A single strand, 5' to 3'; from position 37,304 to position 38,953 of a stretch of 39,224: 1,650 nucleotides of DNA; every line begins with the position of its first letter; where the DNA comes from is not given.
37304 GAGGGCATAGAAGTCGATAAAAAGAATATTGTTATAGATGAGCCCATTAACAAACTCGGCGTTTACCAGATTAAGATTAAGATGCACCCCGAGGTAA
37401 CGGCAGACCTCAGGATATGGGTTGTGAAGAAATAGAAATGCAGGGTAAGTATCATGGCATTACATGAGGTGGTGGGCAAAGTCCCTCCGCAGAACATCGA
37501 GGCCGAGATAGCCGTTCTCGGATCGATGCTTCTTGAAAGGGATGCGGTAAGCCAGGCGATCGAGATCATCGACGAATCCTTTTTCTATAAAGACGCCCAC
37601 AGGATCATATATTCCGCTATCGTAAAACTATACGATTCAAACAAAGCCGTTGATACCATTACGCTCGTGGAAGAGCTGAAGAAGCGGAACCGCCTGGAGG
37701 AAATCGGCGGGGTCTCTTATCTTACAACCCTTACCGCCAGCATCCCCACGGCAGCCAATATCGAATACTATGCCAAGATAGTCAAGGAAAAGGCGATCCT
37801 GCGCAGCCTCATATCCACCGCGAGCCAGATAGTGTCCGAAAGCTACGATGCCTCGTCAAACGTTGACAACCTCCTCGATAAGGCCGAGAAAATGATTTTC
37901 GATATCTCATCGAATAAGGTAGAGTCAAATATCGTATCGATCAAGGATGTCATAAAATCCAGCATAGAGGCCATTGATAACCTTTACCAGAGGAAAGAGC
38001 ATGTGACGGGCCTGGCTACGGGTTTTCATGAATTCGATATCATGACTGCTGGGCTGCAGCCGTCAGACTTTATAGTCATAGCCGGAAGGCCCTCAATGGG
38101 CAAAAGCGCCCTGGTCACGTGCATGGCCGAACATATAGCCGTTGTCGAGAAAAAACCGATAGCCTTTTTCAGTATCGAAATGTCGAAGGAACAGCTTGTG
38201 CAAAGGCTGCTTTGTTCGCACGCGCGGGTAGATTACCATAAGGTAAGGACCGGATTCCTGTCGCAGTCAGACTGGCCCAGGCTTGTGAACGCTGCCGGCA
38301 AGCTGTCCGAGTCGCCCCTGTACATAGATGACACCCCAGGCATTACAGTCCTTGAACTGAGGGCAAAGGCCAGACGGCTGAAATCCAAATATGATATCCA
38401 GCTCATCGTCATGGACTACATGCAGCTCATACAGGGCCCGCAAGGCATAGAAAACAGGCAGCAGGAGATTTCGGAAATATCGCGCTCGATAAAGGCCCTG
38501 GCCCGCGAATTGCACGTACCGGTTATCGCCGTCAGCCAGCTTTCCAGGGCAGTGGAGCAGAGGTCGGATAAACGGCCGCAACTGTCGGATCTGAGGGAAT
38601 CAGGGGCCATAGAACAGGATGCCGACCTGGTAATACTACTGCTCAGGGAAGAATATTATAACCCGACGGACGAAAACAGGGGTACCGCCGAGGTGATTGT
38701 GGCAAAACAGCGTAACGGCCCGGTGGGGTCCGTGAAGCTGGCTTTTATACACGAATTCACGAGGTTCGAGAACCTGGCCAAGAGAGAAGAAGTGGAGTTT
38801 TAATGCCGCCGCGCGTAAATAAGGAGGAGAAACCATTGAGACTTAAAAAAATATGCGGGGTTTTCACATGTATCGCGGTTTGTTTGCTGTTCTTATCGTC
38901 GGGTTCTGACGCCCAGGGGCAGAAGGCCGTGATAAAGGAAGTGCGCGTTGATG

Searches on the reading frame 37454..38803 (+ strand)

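Call 71: search_protein_families(library=pfam, proteins=[window:37454-38803:+], max_evalue=0.00001)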
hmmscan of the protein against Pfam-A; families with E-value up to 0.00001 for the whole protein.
window:37454-38803:+ (449 aa): 4 families
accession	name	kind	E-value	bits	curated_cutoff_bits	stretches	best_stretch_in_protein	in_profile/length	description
PF03796.21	DnaB_C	-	9.4e-111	369.7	27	1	186-440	1-255/255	DnaB-like helicase C terminal domain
PF00772.26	DnaB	-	2.1e-35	121.3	23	1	11-112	2-103/103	DnaB-like helicase N terminal domain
PF13481.12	AAA_25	-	2.7e-09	37.3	27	1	203-363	32-190/195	AAA domain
PF01926.29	MMR_HSR1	-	3.4e-06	27.6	21.9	0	207-344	2-101/113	50S ribosome-binding GTPase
